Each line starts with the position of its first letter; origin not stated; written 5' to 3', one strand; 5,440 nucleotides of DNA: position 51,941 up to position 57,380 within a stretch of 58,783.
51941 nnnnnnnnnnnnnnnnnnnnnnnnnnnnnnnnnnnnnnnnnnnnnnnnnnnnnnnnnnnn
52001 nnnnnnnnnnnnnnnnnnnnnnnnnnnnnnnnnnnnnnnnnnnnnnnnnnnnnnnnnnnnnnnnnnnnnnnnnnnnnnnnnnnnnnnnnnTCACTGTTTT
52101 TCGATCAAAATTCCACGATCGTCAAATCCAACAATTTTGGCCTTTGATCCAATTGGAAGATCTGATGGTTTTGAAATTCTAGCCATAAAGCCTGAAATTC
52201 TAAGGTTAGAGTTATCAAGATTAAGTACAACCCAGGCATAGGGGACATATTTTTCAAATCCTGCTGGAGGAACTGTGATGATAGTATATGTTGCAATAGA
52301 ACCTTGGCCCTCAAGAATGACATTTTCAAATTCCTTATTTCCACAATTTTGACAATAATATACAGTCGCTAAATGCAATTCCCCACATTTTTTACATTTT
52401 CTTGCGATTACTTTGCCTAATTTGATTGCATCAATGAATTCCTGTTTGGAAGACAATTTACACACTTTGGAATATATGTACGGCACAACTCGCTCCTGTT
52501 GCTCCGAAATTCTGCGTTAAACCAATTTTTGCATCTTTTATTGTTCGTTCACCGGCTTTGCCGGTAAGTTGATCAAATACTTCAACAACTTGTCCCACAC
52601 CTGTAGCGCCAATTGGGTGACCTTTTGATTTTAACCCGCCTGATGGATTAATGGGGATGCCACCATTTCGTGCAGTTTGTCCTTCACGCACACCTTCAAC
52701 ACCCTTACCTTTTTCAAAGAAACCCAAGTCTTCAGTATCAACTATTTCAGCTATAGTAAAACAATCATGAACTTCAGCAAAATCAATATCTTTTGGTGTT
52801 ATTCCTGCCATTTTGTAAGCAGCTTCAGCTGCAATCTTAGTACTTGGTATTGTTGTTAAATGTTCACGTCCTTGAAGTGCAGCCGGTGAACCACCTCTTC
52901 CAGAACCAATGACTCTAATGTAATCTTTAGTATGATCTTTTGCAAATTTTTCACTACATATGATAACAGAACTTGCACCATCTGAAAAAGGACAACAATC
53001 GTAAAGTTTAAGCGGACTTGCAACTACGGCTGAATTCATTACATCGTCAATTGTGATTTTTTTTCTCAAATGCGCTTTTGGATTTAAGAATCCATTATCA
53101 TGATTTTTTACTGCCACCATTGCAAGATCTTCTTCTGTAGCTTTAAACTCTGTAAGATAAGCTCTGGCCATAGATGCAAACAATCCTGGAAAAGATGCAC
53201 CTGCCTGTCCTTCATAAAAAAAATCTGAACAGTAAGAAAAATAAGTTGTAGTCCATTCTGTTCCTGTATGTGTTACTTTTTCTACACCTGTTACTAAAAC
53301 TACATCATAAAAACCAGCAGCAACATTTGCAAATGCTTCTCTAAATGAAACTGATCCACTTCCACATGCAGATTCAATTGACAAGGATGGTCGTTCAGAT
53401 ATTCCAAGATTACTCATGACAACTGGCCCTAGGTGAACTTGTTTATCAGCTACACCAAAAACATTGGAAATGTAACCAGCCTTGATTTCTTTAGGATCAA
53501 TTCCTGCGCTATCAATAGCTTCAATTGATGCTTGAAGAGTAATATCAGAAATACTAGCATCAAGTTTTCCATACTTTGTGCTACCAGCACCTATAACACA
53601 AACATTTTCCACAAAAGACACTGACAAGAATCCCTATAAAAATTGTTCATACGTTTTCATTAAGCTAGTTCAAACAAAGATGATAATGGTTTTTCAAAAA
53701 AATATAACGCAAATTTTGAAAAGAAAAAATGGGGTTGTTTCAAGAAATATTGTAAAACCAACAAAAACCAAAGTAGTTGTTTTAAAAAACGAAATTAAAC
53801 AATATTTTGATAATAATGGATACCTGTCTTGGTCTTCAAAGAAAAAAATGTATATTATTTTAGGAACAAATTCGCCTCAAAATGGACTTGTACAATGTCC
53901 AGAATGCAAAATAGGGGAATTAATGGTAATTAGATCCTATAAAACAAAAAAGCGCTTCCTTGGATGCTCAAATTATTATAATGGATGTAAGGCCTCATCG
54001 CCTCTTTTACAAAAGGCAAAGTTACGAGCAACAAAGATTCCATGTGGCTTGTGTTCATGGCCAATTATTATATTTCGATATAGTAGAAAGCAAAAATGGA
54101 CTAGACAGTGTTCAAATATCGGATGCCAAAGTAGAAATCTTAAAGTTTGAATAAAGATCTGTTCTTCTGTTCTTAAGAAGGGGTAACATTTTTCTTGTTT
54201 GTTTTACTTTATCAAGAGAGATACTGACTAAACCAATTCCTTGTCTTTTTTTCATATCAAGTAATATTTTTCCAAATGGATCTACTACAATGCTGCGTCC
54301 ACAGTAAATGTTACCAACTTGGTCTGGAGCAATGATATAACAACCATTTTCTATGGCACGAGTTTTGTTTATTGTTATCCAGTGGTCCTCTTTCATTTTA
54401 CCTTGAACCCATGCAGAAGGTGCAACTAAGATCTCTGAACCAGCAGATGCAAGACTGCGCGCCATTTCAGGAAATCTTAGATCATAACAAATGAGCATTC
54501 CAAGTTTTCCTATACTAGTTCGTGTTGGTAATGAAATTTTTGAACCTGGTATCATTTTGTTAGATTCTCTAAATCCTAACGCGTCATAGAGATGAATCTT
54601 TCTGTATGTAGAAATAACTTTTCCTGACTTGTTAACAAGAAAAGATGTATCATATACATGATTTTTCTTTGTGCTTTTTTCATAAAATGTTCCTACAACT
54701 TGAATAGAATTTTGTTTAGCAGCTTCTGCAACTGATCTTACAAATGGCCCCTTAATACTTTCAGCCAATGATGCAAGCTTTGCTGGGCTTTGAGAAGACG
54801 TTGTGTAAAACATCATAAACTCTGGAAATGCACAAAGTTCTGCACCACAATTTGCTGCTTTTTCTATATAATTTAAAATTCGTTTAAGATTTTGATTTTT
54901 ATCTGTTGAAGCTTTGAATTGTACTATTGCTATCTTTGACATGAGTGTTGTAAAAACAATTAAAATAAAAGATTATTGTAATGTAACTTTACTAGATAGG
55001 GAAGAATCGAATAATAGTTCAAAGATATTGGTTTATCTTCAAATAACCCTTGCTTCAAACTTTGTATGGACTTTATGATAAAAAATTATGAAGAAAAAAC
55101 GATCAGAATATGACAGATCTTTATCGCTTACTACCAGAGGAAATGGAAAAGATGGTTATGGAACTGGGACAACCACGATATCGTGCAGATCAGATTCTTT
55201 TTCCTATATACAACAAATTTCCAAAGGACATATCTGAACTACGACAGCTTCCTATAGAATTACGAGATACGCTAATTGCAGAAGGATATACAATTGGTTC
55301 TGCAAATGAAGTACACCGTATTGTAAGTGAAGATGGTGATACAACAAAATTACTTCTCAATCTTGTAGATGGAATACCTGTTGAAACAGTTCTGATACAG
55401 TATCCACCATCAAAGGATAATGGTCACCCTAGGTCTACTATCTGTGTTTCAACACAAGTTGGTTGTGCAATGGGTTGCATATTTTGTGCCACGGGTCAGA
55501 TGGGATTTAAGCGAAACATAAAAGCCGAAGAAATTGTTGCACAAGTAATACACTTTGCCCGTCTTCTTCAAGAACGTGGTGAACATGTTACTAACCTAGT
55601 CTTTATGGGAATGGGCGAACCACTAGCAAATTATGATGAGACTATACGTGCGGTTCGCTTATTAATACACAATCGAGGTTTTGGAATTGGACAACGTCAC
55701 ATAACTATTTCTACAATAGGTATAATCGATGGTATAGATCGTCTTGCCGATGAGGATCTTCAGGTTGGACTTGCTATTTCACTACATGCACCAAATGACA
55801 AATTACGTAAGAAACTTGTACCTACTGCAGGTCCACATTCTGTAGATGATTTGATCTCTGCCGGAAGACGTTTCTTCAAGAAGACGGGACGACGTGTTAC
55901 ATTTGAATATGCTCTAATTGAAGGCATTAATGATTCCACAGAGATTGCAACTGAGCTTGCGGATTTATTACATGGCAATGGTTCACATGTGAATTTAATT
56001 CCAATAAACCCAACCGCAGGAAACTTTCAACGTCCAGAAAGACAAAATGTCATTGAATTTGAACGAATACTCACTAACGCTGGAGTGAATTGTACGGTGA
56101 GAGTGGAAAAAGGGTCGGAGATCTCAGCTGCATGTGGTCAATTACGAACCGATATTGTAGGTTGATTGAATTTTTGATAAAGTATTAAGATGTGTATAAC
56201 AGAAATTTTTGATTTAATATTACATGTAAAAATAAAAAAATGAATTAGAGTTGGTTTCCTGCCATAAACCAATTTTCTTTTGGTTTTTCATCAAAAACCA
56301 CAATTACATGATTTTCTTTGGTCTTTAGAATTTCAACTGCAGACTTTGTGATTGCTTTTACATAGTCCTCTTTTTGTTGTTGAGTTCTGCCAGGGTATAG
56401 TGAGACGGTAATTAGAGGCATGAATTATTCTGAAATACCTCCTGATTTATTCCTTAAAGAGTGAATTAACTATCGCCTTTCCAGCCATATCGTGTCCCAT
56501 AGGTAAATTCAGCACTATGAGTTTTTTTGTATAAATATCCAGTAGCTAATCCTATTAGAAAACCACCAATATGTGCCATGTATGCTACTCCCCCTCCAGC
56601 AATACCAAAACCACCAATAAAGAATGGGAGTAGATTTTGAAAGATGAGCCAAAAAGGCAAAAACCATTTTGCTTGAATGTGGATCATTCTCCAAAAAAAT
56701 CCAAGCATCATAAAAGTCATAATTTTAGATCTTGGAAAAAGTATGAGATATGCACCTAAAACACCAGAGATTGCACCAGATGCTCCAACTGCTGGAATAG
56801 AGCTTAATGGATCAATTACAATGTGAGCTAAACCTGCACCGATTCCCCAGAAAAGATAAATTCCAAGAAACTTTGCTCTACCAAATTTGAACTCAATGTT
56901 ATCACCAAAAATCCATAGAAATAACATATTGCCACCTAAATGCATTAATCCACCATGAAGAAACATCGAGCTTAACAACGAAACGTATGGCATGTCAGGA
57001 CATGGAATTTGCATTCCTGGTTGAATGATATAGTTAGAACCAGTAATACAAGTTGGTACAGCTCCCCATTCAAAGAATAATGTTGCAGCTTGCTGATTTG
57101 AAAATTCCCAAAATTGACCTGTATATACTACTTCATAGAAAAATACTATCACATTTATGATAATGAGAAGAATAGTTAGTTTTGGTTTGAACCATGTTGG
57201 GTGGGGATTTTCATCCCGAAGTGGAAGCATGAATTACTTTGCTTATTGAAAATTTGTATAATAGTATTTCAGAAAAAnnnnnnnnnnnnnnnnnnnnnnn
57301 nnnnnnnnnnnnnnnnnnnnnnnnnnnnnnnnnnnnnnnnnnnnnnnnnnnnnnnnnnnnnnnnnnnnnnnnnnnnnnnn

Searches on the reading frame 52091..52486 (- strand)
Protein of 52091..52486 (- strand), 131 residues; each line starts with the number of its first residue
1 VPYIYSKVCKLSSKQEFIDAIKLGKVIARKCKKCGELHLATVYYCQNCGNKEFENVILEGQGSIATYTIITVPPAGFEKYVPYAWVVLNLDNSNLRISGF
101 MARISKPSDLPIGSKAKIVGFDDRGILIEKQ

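Call 31: search_protein_families(library=pfam, proteins=[window:52091-52486:-], max_evalue=0.001)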
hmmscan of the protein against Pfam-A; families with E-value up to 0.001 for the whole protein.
window:52091-52486:- (131 aa): 3 families
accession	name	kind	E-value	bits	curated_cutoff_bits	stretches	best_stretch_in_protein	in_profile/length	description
PF01796.24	OB_ChsH2_C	-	8.6e-11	42.1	27.1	1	58-119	4-63/65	ChsH2, C-terminal OB-fold domain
PF12172.15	zf-ChsH2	-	5.9e-06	26.4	23.2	1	20-54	3-37/37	ChsH2, rubredoxin-like zinc ribbon domain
PF17032.10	Zn_ribbon_15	-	0.00091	20.4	28.9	0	2-49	36-73/73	zinc-ribbon family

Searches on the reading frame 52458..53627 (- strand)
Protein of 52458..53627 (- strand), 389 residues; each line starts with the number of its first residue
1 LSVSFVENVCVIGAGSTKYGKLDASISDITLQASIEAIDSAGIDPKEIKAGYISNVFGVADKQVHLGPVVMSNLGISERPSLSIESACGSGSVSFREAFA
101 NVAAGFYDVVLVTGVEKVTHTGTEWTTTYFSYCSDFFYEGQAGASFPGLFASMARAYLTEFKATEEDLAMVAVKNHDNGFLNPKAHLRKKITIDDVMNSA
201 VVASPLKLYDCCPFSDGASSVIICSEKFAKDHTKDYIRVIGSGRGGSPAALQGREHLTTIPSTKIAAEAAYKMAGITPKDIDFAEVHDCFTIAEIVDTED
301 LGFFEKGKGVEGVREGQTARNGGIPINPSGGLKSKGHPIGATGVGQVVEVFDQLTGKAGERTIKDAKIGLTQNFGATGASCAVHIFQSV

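Call 31: search_protein_families(library=pfam, proteins=[window:52458-53627:-], max_evalue=0.001)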
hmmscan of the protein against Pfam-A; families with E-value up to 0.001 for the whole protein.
window:52458-53627:- (389 aa): 4 families
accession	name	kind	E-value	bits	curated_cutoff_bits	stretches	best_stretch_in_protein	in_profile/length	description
PF22691.2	Thiolase_C_1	-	2.6e-44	150.9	28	1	251-387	9-143/144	Thiolase C-terminal domain-like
PF00108.29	Thiolase_N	-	1.9e-22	80.4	26.4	1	9-226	1-259/260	Thiolase, N-terminal domain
PF02803.24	Thiolase_C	-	1.8e-10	40.9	27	1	264-372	25-115/123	Thiolase, C-terminal domain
PF00109.32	ketoacyl-synt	-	1.1e-05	25.6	20.8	0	80-121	166-207/252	Beta-ketoacyl synthase, N-terminal domain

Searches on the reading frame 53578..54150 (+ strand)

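Call 32: search_protein_families(library=pfam, proteins=[window:53578-54150:+], max_evalue=0.001)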
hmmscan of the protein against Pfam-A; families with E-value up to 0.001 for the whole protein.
window:53578-54150:+ (190 aa): 1 family
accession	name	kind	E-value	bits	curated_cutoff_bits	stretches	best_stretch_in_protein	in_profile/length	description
PF01396.24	Zn_ribbon_Top1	-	3e-06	27.4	32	1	106-133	3-27/39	Topoisomerase DNA binding C4 zinc finger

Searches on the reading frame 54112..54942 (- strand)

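Call 32: search_protein_families(library=pfam, proteins=[window:54112-54942:-], max_evalue=0.001)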
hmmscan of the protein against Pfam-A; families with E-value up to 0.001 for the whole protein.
window:54112-54942:- (276 aa): 1 family
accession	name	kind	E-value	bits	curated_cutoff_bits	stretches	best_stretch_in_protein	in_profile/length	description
PF00795.27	CN_hydrolase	-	5.7e-58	196.7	23.2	1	3-251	1-256/256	Carbon-nitrogen hydrolase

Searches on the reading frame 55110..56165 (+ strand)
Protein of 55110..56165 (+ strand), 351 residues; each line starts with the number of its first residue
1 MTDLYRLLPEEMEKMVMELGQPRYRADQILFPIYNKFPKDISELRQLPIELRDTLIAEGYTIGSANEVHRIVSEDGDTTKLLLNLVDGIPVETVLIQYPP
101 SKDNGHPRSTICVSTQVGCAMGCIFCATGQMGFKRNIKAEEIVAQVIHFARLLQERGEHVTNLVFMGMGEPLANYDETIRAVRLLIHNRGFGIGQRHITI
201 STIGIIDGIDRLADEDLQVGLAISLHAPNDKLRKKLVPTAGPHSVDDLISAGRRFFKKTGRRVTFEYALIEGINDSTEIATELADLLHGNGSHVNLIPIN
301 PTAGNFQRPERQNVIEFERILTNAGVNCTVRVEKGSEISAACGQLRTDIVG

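Call 32: search_protein_families(library=pfam, proteins=[window:55110-56165:+], max_evalue=0.001)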
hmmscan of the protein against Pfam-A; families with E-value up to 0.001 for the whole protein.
window:55110-56165:+ (351 aa): 3 families
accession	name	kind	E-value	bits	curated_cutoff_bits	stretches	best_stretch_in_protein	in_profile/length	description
PF04055.27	Radical_SAM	-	3.4e-18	66.8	29.5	1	114-277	2-158/166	Radical SAM superfamily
PF21016.3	RlmN_N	-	6.1e-06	26.3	24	1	3-55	2-54/60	Ribosomal RNA large subunit methyltransferase N-terminal domain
PF19238.5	Radical_SAM_2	-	0.00028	21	26.7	0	209-287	69-142/151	Radical SAM-like domain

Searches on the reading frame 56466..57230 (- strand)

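Call 32: search_protein_families(library=pfam, proteins=[window:56466-57230:-], max_evalue=0.001)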
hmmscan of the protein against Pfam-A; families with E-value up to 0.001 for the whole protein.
window:56466-57230:- (254 aa): 1 family
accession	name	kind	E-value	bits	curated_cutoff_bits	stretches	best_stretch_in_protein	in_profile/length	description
PF01694.28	Rhomboid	-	1.8e-31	109.7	22.6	1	83-234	5-140/143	Rhomboid domain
